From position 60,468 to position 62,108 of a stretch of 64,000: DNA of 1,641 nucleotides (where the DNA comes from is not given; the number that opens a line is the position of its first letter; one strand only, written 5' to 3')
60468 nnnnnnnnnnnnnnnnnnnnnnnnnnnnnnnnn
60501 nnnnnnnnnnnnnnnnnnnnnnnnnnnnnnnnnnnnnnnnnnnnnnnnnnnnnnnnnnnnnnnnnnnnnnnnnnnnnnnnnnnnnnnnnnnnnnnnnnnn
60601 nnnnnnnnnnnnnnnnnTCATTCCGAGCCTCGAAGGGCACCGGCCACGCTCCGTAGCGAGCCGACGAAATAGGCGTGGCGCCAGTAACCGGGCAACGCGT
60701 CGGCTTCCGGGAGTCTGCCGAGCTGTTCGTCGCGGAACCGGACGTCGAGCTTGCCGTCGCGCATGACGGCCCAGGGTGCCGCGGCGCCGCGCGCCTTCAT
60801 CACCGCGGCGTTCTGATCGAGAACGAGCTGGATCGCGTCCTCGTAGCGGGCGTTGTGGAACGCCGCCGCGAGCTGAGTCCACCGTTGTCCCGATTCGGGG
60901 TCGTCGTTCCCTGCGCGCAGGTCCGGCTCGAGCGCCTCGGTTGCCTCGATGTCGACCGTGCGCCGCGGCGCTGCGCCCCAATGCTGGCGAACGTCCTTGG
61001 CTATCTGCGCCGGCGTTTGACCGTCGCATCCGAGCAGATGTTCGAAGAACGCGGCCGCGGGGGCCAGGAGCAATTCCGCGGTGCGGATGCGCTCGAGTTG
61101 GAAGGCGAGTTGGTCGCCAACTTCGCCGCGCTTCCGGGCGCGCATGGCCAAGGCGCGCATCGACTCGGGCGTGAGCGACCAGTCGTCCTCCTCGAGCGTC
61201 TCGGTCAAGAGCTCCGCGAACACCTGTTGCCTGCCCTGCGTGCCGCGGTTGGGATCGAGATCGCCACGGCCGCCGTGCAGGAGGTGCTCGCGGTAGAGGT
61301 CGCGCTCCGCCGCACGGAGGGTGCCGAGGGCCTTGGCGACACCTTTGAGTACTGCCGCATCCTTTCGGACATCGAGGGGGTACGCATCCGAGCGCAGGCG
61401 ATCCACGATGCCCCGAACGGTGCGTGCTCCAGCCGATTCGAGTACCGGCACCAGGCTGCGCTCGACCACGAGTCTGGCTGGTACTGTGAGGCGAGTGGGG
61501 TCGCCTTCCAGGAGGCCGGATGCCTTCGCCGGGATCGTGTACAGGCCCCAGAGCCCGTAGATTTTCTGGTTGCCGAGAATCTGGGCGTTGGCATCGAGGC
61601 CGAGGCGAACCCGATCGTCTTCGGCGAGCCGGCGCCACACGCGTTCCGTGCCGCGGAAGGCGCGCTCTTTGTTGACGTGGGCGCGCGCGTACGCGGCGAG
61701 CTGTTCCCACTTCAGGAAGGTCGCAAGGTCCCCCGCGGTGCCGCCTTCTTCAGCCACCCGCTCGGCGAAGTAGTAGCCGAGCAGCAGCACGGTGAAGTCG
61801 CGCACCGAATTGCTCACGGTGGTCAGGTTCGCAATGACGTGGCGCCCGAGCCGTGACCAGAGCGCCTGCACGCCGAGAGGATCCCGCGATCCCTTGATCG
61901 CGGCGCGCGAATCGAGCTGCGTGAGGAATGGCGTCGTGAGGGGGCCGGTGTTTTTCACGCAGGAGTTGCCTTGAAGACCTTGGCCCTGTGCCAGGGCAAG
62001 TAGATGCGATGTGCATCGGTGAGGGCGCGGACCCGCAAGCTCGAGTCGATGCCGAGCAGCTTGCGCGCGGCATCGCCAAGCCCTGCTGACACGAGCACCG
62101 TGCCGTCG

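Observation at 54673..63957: Six-gene, overlap-chained nuclease-helicase operon: candidate uncharacterised defence system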

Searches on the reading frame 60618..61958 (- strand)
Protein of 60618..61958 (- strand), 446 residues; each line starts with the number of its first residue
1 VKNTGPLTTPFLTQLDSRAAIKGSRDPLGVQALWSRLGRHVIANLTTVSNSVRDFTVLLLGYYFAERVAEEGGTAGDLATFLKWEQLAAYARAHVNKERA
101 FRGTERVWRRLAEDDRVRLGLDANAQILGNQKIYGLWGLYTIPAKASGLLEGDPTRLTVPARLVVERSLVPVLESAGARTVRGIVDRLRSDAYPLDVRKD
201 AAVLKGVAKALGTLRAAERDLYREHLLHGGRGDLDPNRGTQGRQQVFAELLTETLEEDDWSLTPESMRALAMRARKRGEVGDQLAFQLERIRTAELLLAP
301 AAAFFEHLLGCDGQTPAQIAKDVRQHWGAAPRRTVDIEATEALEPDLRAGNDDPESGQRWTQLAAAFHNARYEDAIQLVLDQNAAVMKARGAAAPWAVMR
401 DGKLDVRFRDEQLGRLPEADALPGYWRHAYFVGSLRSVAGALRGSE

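Call 3: search_protein_families(library=pfam, proteins=[window:60618-61958:-], max_evalue=0.01)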
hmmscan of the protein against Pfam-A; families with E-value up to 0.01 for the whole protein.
window:60618-61958:- (446 aa): 0 families

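Call 4: search_protein_families(library=padloc, proteins=[window:60618-61958:-], max_evalue=0.01)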
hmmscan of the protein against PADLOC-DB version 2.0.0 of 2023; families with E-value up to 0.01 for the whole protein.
window:60618-61958:- (446 aa): 2 families
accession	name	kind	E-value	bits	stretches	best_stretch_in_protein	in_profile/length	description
PDLC04552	PDC-M27A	-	3.7e-21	73.4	2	250-445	270-458/460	-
PDLC04551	PDC-M27A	-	0.00085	16.7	1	379-444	294-357/359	-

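Call 5: search_protein_families(library=ncbifam, proteins=[window:60618-61958:-], max_evalue=0.01)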
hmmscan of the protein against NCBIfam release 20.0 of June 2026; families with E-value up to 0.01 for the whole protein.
window:60618-61958:- (446 aa): 0 families

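Call 11: find_homologous_proteins(query=window:60618-61958:-)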
Query window:60618-61958:- (446 aa): 901 proteins with E <= 0.001 among 8000 candidates; the best 120 are listed.
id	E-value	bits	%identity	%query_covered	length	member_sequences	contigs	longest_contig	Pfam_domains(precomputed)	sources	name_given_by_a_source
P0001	2.6e-292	987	100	100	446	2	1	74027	-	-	-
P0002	1.6e-215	734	76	98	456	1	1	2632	-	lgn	-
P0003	1.3e-207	708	75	98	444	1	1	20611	-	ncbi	-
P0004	1.4e-205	701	74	98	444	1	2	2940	-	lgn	-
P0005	1.4e-203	695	71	98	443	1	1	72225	-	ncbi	ncbi:hypothetical protein ACN469_17740 [Corallococcus terminator]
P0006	1.2e-202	692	73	98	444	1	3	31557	-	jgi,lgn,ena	jgi:hypothetical protein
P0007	1.5e-202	691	73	98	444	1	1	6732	-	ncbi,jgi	jgi:hypothetical protein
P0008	4.8e-201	686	72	98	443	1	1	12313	-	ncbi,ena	-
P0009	1.0e-199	682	71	98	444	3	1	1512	-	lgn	-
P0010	1.2e-196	672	72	98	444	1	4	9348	-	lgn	-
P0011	2.0e-196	671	71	98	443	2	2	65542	-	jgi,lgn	jgi:hypothetical protein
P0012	3.4e-196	670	71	98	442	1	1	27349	-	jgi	jgi:hypothetical protein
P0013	2.0e-195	668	71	98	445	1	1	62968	-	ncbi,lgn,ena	-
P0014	2.5e-195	667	70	98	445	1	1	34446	-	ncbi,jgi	jgi:hypothetical protein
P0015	3.5e-193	660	70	98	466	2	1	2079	-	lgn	-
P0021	3.0e-189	647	67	98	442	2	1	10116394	-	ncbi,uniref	ncbi:hypothetical protein NVS55_28430 [Myxococcus stipitatus]|uniref:hypothetical protein n=1 Tax=My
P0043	2.2e-175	602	65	98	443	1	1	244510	-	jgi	jgi:hypothetical protein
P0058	2.1e-163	562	62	98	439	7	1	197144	-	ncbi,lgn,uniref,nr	ncbi:hypothetical protein D7X30_31260 [Corallococcus sp. AB011P]|uniref:hypothetical protein n=1 Tax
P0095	3.5e-135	469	53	98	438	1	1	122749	-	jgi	jgi:hypothetical protein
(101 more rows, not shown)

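Call 14: find_related_loci(query=A1, collection=genome_contigs, flank=10000)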
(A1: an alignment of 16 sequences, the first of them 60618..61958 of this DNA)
Query A1 (446 aa) in genome_contigs; peptide patterns used: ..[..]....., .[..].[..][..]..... (x = any residue, [..] = any of these).
106 stretches matched a pattern; 77 encode a relative of the query (tblastn E <= 1e-3); 77 distinct loci.
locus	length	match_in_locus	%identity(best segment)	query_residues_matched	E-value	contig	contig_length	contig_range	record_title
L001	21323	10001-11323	71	7-445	0e+0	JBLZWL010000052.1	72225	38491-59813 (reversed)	Corallococcus terminator strain BB12-2 000048Farrow, whole genome shotgun sequence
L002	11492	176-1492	65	3-445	0e+0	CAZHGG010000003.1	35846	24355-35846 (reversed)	MAG TPA_asm: uncultured Polyangiaceae bacterium isolate SRP189682_co1_306 genome assembly, contig: NODE_1609_length_3584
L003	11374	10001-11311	60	7-443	2e-170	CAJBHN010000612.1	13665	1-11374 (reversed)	MAG: uncultured Myxococcales bacterium isolate Loc090402-4m_bin-0916 genome assembly, contig: bin-0916:0612/1274, whole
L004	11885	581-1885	66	7-445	0e+0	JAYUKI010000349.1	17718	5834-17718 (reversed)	MAG: Myxococcales bacterium isolate GFS_9240 GFS_9240_348, whole genome shotgun sequence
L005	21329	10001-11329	59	7-446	2e-163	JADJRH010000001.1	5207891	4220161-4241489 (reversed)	MAG: Polyangiaceae bacterium isolate Fred_18-Q3-R57-64_MAXAC.407 tig00000220-10-52028170, whole genome shotgun sequence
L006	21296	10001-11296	54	7-444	2e-144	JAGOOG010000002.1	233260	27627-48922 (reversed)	MAG: Deltaproteobacteria bacterium isolate Go_SlDig_bin_434 Go_SlDig_64_length_233260_cov_117.217232, whole genome shotg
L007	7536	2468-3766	56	7-443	3e-143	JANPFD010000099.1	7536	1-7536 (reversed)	MAG: Myxococcales bacterium isolate VAR_78_concoct_94_sub VAR_78_k141_2699798, whole genome shotgun sequence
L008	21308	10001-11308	52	7-446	9e-139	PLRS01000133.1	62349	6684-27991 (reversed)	MAG: Bryobacterales bacterium isolate bog_375 73.20120700_S1D.97_contig_17468, whole genome shotgun sequence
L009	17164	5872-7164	50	9-443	3e-137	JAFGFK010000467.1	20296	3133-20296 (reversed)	MAG: Candidatus Sumerlaeota bacterium isolate Zod_Metabat.1312 k87_12890188, whole genome shotgun sequence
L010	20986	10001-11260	51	10-434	2e-133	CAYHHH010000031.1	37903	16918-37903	MAG TPA_asm: uncultured Bifidobacteriaceae bacterium isolate ERP119702_co1_17 genome assembly, contig: NODE_930_length_3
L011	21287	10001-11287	53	7-443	1e-132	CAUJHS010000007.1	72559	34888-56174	MAG: Planctomycetota bacterium isolate KLAP214 genome assembly, contig: KLAP214_472621, whole genome shotgun sequence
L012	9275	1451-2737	52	7-443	3e-130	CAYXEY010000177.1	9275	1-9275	MAG TPA_asm: uncultured Planctomycetaceae bacterium isolate binchicken_co245_183 genome assembly, contig: NODE_9079_leng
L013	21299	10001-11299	50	7-445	6e-130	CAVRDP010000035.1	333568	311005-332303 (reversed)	MAG: uncultured Planctomycetia bacterium isolate MFD01231.bin.2.30 genome assembly, contig: contig_8430, whole genome sh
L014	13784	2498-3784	51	7-443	4e-128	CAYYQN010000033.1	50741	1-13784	MAG TPA_asm: uncultured bacterium isolate binchicken_co115_312 genome assembly, contig: NODE_1216_length_50741_cov_8.673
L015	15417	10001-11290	53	7-443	2e-127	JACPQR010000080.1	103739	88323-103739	MAG: Deltaproteobacteria bacterium isolate NC_groundwater_658_Ag_B-0.1um_70_50 B_1_S1_Biohub_coassembly_k141_1768690, wh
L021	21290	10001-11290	50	7-443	3e-123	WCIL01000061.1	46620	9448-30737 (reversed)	MAG: Phycisphaera sp. RhM NODE_444_length_46621_cov_6.910462, whole genome shotgun sequence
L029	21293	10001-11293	47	8-443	3e-117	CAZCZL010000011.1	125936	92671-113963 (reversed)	MAG TPA_asm: uncultured Ignavibacteriales bacterium isolate binchicken_co16_343 genome assembly, contig: NODE_217_length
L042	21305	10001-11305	41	7-444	2e-101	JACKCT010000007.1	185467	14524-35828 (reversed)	MAG: Deltaproteobacteria bacterium isolate HK-STAS-FEN-2 HK-STAS-FEN-2_7, whole genome shotgun sequence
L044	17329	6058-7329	45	5-438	1e-99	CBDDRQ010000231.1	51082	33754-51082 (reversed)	uncultured bacterium isolate s10_2 genome assembly, contig: k141_1448456, whole genome shotgun sequence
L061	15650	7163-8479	60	7-444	1e-156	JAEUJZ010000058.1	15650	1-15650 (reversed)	MAG: Myxococcales bacterium isolate new MAG-82 k141_1568990, whole genome shotgun sequence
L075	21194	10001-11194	29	11-439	2e-31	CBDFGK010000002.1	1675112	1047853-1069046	MAG: Halieaceae bacterium isolate fd9141fe-22cf-4887-b29a-07f7446957af genome assembly, contig: contig_2, whole genome s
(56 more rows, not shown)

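Call 16: search_protein_families(library=pfam, alignment_id=A1, max_evalue=10)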
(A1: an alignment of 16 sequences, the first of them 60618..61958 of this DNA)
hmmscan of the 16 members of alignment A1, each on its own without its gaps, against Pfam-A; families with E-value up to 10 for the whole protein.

A. member 1, window:60618-61958:- (446 aa): 1 family
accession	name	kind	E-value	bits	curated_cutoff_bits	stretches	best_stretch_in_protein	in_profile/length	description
PF23963.1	DUF7291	-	0.026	15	27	1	264-306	64-106/131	Family of unknown function (DUF7291)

B. families by the number of members that match (of 16 scanned): 6 families
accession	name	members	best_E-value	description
PF23963.1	DUF7291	1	0.026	Family of unknown function (DUF7291)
PF19953.4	EACC1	1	0.045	Effector Associated Constant Component 1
PF25393.1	LTM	1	0.086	LUBAC thetering domain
PF09837.15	DUF2064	1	0.12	Uncharacterized protein conserved in bacteria (DUF2064)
PF14031.13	D-ser_dehydrat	1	0.17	Putative serine dehydratase domain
PF13490.11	zf-HC2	1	1.2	Putative zinc-finger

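Call 17: search_protein_families(library=padloc, alignment_id=A1, max_evalue=10)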
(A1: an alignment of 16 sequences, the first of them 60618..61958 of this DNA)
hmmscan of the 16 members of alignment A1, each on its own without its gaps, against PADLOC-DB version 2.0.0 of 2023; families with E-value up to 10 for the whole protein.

A. member 1, window:60618-61958:- (446 aa): 2 families
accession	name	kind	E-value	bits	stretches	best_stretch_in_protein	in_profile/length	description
PDLC04552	PDC-M27A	-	3.7e-21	73.4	2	250-445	270-458/460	-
PDLC04551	PDC-M27A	-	0.00085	16.7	1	379-444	294-357/359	-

B. families by the number of members that match (of 16 scanned): 3 families
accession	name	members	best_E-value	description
PDLC04552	PDC-M27A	16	1.6e-23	-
PDLC04551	PDC-M27A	4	1.4e-07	-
PDLC04789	PDC-S01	1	0.048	-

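Call 24: find_encoding_contigs(protein=P0021, flank=10000, max_places=2)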
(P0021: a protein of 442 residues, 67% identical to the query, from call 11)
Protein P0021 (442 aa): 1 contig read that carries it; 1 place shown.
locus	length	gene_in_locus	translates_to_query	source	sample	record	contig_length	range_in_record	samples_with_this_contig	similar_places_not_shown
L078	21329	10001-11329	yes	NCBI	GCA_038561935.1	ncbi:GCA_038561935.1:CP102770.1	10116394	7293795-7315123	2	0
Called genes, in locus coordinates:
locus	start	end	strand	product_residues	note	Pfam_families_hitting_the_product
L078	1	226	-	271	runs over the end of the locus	PF00196:GerE, PF08281:Sigma70_r4_2 (weak)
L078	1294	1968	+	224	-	-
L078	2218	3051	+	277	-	PF00106:adh_short, PF08659:KR, PF13561:adh_short_C2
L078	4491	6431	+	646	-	-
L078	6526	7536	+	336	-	PF08100:Dimerisation, PF00891:Methyltransf_2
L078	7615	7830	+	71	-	PF11127:YgaP-like_TM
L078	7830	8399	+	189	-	PF07638:Sigma70_ECF (weak), PF04542:Sigma70_r2, PF08281:Sigma70_r4_2, PF04545:Sigma70_r4 (weak)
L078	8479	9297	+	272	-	PF02146:SIR2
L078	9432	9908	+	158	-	-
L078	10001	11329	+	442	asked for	-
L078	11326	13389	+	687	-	-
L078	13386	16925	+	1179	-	PF04851:ResIII (weak), PF00271:Helicase_C (weak)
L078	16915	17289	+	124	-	-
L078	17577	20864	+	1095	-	-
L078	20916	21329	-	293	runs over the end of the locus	PF01210:NAD_Gly3P_dh_N (weak), PF01488:Shikimate_DH (faint), PF03446:NAD_binding_2, PF03807:F420_oxidored (weak), PF21761:RedAm-like_C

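Call 25: find_encoding_contigs(protein=P0001, flank=10000, max_places=3)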
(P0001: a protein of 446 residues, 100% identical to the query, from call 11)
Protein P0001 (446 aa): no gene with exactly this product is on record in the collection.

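Call 48: search_dna_similar(query=window:60618-61958:-, collection=plasmids, mode=protein, max_rows=15)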
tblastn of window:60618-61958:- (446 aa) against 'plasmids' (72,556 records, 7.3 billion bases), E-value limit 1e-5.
No match.

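Call 50: predict_structure(alignment_id=A3)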
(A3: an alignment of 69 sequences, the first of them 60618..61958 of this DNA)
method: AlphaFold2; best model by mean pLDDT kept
length: 446 residues; sequences in the alignment: 69
mean_pLDDT: 91.8   pTM: 0.88
mean pLDDT of the five models: 91.8, 91.6, 89.8, 88.9, 88.8
residues with pLDDT >= 90: 371; 70-90: 48; 50-70: 5; < 50: 22
segments of 3 or more residues with pLDDT < 50: 1-20
pLDDT, mean of each block of 10 residues (from residue 1): 35 39 75 91 90 97 98 95 98 97 96 97 93 91 95 97 98 95 97 97 97 95 96 91 98 94 96 98 98 97 97 98 98 96 93 91 98 98 93 90 93 89 89 94 79
secondary structure, 60 per line:
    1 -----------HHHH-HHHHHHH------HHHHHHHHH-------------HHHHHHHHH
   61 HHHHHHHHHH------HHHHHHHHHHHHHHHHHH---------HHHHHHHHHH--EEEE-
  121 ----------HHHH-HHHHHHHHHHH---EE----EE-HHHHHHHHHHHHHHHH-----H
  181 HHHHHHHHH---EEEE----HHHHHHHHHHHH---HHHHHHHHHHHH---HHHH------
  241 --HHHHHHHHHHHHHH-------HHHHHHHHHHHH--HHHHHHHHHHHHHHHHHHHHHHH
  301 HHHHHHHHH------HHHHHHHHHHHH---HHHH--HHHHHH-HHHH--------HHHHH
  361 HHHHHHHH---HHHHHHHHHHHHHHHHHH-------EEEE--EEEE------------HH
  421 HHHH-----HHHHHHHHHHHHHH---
elements in order: H12-15 H17-23 H30-38 H52-70 H77-94 H104-113 E116-119 H131-134 H136-146 H159-174 H180-189 E193-196 H201-212 H216-227 H231-234 H243-256 H264-275 H278-309 H316-327 H331-334 H337-342 H344-347 H356-368 H372-389 E397-400 E403-406 H419-424 H430-443

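Call 52: search_protein_representatives(alignment_id=A3)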
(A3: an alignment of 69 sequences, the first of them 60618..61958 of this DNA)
Query: 69 sequences, 437 profile positions. Proteins with E-value up to 0.001 (for the whole library): 1087; up to 1e-10: 784; up to 1e-30: 445. The best 150 are listed.
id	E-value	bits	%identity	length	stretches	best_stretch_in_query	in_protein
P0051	1.8e-195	666.3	-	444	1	1-436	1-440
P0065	9.7e-188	640.9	-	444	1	1-436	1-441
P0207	1.9e-175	600.4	-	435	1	1-435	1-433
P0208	3.4e-171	586.4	-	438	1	1-435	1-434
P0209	2.4e-167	573.7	-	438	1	4-436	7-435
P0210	1.8e-157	541.1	-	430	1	5-435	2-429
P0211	1.4e-156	538.2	-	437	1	4-436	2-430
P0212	4.8e-156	536.4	-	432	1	1-436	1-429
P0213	5.2e-156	536.3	-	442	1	2-436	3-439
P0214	8.2e-155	532.4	-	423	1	18-436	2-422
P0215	7.8e-150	516.0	-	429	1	3-435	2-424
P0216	6.9e-148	509.5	-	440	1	4-436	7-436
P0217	3.7e-146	503.8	-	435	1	3-435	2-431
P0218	1.2e-145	502.2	-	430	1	3-436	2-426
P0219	2.2e-145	501.3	-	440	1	2-435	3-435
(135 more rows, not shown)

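Call 53: fold_search(model_id=the predicted structure, library=pdb)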
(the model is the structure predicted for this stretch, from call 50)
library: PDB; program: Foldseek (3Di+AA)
matches with E <= 10: 23; with E <= 0.001: 0
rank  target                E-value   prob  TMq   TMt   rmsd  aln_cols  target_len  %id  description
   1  3v8g_F                2.4e+00  0.02  0.11  0.12  24.6       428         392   12  Crystal structure of an asymmetric trimer of a glutamate transporter homologue (GltPh) (released 2012-02-15)
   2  5llm                  3.8e+00  0.01  0.09  0.10  26.3       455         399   10  Structure of the thermostabilized EAAT1 cryst mutant in complex with L-ASP and the allosteric inhibitor UCPH101 (released 2017-04-19)
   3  3o8j_D                4.0e+00  0.02  0.12  0.14  18.8       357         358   12  Crystal structure of 2-methylcitrate synthase (PrpC) from Salmonella typhimurium (released 2011-04-13)
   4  2xub                  4.0e+00  0.02  0.10  0.10  22.2       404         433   12  Human RPC62 subunit structure (released 2011-03-02)
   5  4he8_G                4.0e+00  0.02  0.11  0.11  22.0       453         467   13  Crystal structure of the membrane domain of respiratory complex I from Thermus thermophilus (released 2013-02-13)
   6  8hki_D                5.0e+00  0.02  0.08  0.13  19.1       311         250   12  Human TRiC open state (released 2023-12-13)
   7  8uve_B                5.4e+00  0.02  0.12  0.12  21.8       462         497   10  Structure of NaDC3-Succinate complex in Coo-Ci conformation (released 2024-12-25)
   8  2xv4                  5.4e+00  0.01  0.10  0.11  21.4       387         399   13  Structure of Human RPC62 (partial) (released 2011-03-02)
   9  7y7s_B                5.9e+00  0.02  0.09  0.06  25.6       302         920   15  QDE-1 in complex with DNA template, RNA primer and AMPNPP (released 2022-09-28)
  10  9unw_I                6.2e+00  0.02  0.10  0.16  18.4       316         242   13  mouse PDCD5-TRiC complex (released 2026-03-25)
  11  8pw3_A                6.7e+00  0.01  0.07  0.09  17.9       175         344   15  Mycobacterium smegmatis inosine monophosphate dehydrogenase (IMPDH) apo form (released 2024-08-14)
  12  7djn_A                6.7e+00  0.01  0.10  0.09  22.7       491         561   10  Human Serum Albumin (released 2021-11-24)
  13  8oud_A                6.7e+00  0.01  0.09  0.10  26.2       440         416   12  Structure of the human neutral amino acid transporter ASCT2 in complex with nanobody 469 (released 2024-05-01)
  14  9d8h_A                7.6e+00  0.01  0.07  0.04  26.6       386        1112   11  JN.1 SARS-COV-2 Spike 3-down conformation (released 2025-10-29)
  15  5sv1_C                8.0e+00  0.02  0.09  0.15  28.1       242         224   12  Structure of the ExbB/ExbD complex from E. coli at pH 4.5 (released 2016-09-28)
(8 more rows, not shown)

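Call 56: search_protein_families(library=padloc, proteins=[L075:9968-11218:+, L075:11215-13257:+, L075:13254-17051:+], max_evalue=0.001)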
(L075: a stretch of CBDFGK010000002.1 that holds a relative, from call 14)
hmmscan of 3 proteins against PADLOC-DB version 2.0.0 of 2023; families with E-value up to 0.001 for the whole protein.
L075:9968-11218:+ (416 aa): 1 family
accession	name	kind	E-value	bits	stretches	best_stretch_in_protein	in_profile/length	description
PDLC04552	PDC-M27A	-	2.1e-14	51.1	1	242-405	276-448/460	-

L075:11215-13257:+ (680 aa): 4 families
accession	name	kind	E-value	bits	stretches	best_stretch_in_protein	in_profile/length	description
PDLC03829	ZacB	-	1.7e-16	58.2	1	19-424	20-412/586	-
PDLC04553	PDC-M27B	-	2e-10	37.9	1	23-424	19-405/635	-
PDLC02614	DrmC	-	0.00023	19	0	315-364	101-147/153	DrmC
PDLC02588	DrmC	-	0.00069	17.3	0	329-353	204-228/256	DrmC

L075:13254-17051:+ (1265 aa): 25 families
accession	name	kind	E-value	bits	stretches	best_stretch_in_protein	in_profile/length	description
PDLC04556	PDC-M27C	-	2.4e-67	226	2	26-470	37-458/892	-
PDLC04554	PDC-M27C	-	1.1e-63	214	2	28-471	39-465/1217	-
PDLC03830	ZacC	-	6.6e-30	102.4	3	811-883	837-910/1019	-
PDLC04555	PDC-M27C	-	3e-18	63.9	2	781-877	460-555/656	-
PDLC02623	DrmD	-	2e-15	53.6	1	814-881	566-632/1040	DrmD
PDLC02621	DrmD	-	2e-14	50.8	1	830-879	581-630/1040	DrmD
PDLC02572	DrmA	-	2e-12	43.9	1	830-881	579-630/1043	DrmA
PDLC02843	DpdE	-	9.3e-12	41.7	0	820-874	613-665/1091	DpdE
PDLC02632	DrmD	-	9.8e-12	42.1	1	830-880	582-632/662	DrmD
PDLC02619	DrmD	-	3.1e-11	40.1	1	830-874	492-535/872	DrmD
PDLC02500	BrxHI|BrxHII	-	1.6e-09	34.9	1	814-874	518-575/933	BrxHI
PDLC02620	DrmD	-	2e-09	34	1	201-298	217-310/1060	DrmD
PDLC02840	DpdE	-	1.1e-08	31.8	1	818-878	600-660/1091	DpdE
PDLC01075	C3a139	-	5.4e-08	29.6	1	28-272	218-375/948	HKD+Snf2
PDLC02634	DrmD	-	5.7e-08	29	1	811-890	520-601/900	DrmD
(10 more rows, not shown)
